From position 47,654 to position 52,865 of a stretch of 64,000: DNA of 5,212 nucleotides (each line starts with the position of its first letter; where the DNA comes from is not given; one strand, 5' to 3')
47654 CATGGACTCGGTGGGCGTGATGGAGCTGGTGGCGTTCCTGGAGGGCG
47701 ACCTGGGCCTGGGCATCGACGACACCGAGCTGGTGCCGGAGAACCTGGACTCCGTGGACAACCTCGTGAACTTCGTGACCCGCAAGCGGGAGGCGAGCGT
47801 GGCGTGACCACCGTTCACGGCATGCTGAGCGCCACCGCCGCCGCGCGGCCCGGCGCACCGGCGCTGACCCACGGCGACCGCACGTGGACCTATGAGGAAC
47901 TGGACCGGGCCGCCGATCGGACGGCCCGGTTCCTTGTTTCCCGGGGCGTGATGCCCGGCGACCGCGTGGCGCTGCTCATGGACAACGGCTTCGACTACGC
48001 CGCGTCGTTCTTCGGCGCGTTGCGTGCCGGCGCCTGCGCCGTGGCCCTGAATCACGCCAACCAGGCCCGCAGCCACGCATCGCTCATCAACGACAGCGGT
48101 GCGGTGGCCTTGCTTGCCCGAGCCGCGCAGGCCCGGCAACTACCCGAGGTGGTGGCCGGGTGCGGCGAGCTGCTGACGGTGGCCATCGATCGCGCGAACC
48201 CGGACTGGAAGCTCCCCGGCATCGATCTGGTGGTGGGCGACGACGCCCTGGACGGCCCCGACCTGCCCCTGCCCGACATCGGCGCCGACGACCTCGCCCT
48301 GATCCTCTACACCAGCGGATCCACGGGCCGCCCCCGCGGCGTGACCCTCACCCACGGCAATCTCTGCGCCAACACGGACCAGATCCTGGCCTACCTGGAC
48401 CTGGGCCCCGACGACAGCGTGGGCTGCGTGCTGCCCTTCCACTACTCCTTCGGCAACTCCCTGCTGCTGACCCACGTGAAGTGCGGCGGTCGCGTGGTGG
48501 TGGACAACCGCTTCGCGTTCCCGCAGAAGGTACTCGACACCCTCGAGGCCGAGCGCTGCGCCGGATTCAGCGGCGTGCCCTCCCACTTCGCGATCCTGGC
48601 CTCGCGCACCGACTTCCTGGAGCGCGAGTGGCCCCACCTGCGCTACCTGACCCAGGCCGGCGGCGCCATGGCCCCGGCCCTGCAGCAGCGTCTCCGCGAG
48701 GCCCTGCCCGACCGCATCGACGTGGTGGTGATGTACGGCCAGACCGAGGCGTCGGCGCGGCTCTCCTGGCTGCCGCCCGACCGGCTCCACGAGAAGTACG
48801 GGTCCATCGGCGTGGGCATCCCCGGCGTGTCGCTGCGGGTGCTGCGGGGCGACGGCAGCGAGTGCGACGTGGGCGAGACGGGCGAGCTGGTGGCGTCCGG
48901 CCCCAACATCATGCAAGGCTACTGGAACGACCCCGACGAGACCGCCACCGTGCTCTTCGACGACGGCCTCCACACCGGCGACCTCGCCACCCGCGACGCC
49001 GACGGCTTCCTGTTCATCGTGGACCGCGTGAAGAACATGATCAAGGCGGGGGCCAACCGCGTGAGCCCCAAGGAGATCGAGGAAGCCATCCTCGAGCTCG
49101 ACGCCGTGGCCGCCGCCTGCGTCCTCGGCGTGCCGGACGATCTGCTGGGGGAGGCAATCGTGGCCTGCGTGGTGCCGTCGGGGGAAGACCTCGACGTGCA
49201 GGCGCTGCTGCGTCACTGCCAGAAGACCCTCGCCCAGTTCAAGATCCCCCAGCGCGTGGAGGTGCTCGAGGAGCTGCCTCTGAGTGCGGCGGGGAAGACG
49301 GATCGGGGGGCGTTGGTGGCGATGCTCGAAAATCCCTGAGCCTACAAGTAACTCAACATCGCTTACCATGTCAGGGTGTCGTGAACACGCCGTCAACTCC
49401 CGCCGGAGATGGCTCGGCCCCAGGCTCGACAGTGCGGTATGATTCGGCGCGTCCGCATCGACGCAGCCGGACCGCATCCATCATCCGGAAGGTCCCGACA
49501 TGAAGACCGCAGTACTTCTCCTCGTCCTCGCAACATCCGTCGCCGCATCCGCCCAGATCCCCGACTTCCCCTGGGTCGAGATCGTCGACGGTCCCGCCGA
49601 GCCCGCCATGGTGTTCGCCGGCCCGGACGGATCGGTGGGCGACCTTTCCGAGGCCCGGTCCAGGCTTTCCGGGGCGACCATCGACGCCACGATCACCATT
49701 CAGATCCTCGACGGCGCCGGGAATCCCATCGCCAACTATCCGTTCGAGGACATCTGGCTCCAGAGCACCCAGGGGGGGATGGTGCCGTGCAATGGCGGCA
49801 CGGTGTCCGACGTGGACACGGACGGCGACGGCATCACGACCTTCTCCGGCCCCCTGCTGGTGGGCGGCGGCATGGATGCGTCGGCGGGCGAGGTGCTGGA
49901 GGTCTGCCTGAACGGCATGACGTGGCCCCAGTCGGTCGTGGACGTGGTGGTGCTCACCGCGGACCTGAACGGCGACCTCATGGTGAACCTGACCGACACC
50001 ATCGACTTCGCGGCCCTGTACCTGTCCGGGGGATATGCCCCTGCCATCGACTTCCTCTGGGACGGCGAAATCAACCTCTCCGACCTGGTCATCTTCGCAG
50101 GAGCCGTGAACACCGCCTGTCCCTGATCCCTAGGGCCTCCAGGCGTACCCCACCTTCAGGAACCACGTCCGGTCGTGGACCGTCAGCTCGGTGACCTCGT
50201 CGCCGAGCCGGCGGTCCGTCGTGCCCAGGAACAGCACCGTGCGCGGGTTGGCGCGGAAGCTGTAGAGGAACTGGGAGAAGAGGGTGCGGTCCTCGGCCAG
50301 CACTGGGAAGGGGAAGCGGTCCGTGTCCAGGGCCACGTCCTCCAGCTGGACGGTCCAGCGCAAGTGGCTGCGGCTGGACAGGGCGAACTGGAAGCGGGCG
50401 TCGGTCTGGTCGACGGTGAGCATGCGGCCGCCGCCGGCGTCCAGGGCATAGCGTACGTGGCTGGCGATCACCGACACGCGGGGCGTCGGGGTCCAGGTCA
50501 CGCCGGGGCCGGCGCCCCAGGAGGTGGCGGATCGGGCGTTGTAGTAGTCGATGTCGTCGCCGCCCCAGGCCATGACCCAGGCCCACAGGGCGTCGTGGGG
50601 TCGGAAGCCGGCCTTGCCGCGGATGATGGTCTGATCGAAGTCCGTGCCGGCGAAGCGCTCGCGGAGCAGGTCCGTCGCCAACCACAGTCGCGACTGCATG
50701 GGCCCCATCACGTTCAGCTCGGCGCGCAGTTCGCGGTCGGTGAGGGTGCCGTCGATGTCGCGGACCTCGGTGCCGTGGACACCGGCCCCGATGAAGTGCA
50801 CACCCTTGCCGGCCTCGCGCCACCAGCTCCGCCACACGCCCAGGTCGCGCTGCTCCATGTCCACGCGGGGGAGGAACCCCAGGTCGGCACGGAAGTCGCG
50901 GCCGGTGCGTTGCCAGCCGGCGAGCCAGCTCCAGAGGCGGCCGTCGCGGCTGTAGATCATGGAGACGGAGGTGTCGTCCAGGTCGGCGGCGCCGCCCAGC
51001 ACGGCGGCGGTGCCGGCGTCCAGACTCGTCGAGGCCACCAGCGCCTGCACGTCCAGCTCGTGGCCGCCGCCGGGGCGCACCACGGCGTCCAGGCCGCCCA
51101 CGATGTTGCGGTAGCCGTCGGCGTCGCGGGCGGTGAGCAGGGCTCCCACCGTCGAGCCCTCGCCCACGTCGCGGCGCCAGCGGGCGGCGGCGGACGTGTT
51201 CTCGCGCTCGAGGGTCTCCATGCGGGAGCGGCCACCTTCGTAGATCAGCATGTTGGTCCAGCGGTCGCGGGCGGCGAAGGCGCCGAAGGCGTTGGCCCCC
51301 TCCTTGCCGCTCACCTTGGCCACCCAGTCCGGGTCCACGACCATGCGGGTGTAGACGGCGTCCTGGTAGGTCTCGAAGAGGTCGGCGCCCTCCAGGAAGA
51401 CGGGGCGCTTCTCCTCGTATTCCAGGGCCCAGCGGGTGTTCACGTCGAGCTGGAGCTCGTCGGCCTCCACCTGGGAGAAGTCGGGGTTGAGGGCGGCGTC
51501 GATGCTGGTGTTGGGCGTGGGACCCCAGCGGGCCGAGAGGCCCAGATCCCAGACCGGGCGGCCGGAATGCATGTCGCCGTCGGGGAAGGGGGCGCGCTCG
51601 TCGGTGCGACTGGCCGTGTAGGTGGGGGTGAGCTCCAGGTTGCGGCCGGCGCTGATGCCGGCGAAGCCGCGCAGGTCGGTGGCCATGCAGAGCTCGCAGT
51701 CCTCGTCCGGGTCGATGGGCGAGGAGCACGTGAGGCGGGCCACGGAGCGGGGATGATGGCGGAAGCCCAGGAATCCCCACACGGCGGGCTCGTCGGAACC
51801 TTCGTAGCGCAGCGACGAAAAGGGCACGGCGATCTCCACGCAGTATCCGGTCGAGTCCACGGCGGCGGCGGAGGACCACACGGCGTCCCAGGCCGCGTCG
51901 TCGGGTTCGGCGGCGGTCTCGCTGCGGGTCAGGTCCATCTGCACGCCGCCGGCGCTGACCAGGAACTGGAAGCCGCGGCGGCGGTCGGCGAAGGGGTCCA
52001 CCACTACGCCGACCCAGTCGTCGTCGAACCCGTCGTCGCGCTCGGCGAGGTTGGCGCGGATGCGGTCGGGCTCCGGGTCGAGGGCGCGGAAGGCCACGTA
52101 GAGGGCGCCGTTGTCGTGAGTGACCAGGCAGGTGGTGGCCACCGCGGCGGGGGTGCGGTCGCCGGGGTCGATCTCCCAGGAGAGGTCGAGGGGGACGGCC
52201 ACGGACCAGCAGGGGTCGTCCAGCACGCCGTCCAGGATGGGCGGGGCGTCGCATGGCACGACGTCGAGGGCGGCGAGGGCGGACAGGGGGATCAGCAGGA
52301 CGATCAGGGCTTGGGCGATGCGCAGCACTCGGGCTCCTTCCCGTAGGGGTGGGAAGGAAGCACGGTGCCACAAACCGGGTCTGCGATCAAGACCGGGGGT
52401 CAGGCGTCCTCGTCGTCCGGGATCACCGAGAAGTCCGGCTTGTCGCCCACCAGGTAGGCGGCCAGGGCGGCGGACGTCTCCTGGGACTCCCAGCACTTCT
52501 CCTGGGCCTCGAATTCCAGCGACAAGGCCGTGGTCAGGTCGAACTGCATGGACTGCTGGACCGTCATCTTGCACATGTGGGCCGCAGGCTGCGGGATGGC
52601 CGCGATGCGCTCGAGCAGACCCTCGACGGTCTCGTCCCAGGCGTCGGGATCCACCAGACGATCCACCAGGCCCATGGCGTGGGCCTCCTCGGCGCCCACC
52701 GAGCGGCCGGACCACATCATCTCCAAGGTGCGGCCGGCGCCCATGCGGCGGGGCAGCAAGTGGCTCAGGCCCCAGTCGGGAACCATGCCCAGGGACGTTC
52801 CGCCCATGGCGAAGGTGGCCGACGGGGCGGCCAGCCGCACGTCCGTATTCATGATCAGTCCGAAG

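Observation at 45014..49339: SLOG(TIGR00725)-AsnB-like amidotransferase-ACP-acyl-AMP ligase operon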

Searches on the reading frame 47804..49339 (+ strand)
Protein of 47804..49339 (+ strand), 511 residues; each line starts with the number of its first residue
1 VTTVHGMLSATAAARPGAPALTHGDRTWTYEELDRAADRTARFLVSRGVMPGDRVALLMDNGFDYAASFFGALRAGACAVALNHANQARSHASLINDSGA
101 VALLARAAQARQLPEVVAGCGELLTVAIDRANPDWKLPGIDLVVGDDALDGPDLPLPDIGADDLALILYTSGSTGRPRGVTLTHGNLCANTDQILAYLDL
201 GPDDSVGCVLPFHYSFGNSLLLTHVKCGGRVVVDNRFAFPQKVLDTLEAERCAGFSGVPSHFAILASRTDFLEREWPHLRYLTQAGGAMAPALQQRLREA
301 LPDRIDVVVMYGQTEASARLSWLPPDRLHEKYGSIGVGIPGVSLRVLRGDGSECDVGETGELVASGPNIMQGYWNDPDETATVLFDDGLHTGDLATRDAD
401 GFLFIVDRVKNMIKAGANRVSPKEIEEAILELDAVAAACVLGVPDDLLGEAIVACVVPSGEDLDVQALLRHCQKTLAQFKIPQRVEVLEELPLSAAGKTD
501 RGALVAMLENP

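Call 3: search_protein_families(library=ncbifam, proteins=[window:47804-49339:+], max_evalue=0.001)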
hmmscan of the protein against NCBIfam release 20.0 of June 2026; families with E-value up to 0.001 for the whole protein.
window:47804-49339:+ (511 aa): 108 families (the best 25 are shown)
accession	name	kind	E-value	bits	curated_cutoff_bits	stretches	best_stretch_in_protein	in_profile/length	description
TIGR03098.1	ligase_PEP_1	hypoth_equivalog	8e-114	380.9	592.35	1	4-504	2-514/517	acyl-CoA ligase (AMP-forming), exosortase A system-associated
NF004837.0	PRK06187.1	subfamily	5.3e-107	358.3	476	1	2-506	8-520/531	long-chain-fatty-acid--CoA ligase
NF006182.0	PRK08316.1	subfamily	2e-93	313.7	663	1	2-498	11-507/523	fatty acyl-CoA synthetase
NF004511.1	PRK05852.1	equivalog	3e-80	270.3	650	1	6-504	3-500/505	FadD7 family fatty acid--CoA ligase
NF004114.0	PRK05605.1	equivalog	2.6e-75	253.9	766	2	152-505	211-566/575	long-chain-fatty-acid--CoA ligase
NF009233.0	PRK12583.1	subfamily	7.5e-75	252.4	832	2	161-501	200-543/558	fatty acid CoA ligase family protein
NF005702.0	PRK07514.1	subfamily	1.6e-74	251.1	558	1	14-503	15-495/506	malonyl-CoA synthase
NF005801.1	PRK07656.1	equivalog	1.9e-74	251.2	657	1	3-499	2-494/500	FadD3 family acyl-CoA ligase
NF005307.0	PRK06839.1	equivalog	4.7e-74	249.8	748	1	9-508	9-493/496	o-succinylbenzoate--CoA ligase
NF052269.1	Staph_lig_FadD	equivalog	8.2e-74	248.7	650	1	25-509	25-494/499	long-chain-fatty-acid--CoA ligase FadD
NF005857.1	PRK07786.1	exception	1.6e-73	248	733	1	9-501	16-505/513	fatty-acid--CoA ligase FadD5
NF006181.0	PRK08314.1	subfamily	1.8e-73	247.7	705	1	2-499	24-545/563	long-chain-fatty-acid--CoA ligase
NF006572.0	PRK09088.1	equivalog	3.2e-72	243.8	696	1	24-506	25-485/491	acyl-CoA synthetase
NF006523.0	PRK08974.1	equivalog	4.9e-71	239.5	884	2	157-503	201-548/561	long-chain-fatty-acid--CoA ligase FadD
NF002966.0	PRK03640.1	equivalog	9.7e-71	238.8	556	2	161-507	140-479/483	o-succinylbenzoate--CoA ligase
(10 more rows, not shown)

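Call 4: search_protein_families(library=pfam, proteins=[window:47804-49339:+], max_evalue=0.001)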
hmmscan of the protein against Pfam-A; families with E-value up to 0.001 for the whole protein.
window:47804-49339:+ (511 aa): 2 families
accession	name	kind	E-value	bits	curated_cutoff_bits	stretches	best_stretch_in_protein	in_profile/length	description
PF00501.34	AMP-binding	-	2.5e-80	270.6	29.9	1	10-374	3-384/384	AMP-binding enzyme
PF13193.12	AMP-binding_C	-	1.1e-17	65.1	24.5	1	424-498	1-76/76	AMP-binding enzyme C-terminal domain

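Call 25: search_solved_structures(query=window:47804-49339:+, max_evalue=1e-30)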
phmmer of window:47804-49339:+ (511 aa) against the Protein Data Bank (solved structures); distinct sequences matched with E-value up to 1e-30: 101 (the best 60 are shown).
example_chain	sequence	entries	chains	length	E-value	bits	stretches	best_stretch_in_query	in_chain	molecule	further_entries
8weu_A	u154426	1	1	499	2.3e-71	243.8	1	13-503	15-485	Fatty-acyl-CoA synthase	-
8wev_A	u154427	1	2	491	2.8e-71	243.6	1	13-503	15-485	Feruloyl-CoA Synthetase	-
6mfy_A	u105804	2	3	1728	2e-63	217.6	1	5-504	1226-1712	Linear gramicidin synthase subunit A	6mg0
6mfz_A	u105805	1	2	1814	2.7e-63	217.2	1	5-504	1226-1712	Linear gramicidin synthase subunit A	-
9be3_A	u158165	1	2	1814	2.7e-63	217.2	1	5-504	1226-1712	Linear gramicidin synthase subunit A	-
9be4_A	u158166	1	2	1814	2.7e-63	217.2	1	5-504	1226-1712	Linear gramicidin synthase subunit A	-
9meh_A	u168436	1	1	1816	2.7e-63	217.2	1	5-504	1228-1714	Linear gramicidin synthase subunit A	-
8r2q_A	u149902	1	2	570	5e-62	213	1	9-499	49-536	Probable fatty-acid-CoA ligase FadD5 (Fatty-acid-CoA synthetase) (Fatty-acid-CoA synthase)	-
6qjz_A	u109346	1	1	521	2.4e-60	207.5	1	2-501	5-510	oxalyl CoA-synthetase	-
5ie0_A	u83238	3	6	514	2.7e-60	207.3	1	3-504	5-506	Oxalate--CoA ligase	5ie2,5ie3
4fuq_A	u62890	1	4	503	3.2e-56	193.9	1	24-504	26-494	Malonyl CoA synthetase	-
3r44_A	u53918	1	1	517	6.9e-56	192.8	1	12-499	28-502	fatty acyl CoA synthetase FADD13 (FATTY-ACYL-CoA SYNTHETASE)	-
4fut_A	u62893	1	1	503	2.1e-55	191.2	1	24-504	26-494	Malonyl CoA synthetase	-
4gxr_A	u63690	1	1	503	1.2e-54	188.7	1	24-504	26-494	Malonyl CoA synthetase, Benzoate-CoA ligase Chimeric protein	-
3wvn_A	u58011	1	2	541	3.4e-54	187.2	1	4-509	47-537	Non-ribosomal peptide synthetase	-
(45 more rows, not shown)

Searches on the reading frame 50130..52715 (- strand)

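Call 6: search_protein_families(library=pfam, proteins=[window:50130-52715:-], max_evalue=0.001)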
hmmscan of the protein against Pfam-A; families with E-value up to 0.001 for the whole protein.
window:50130-52715:- (861 aa): 2 families
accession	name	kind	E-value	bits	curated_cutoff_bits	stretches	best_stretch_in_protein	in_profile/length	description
PF19313.5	DUF5916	-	3.2e-10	39.8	22.6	1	389-457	26-92/572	Domain of unknown function (DUF5916)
PF06452.16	CBM9_1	-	1.1e-08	35.6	23.4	1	161-315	1-144/185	Carbohydrate family 9 binding domain-like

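Call 7: search_protein_families(library=ncbifam, proteins=[window:50130-52715:-], max_evalue=0.001)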
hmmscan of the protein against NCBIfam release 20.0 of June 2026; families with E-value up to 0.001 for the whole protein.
window:50130-52715:- (861 aa): 0 families
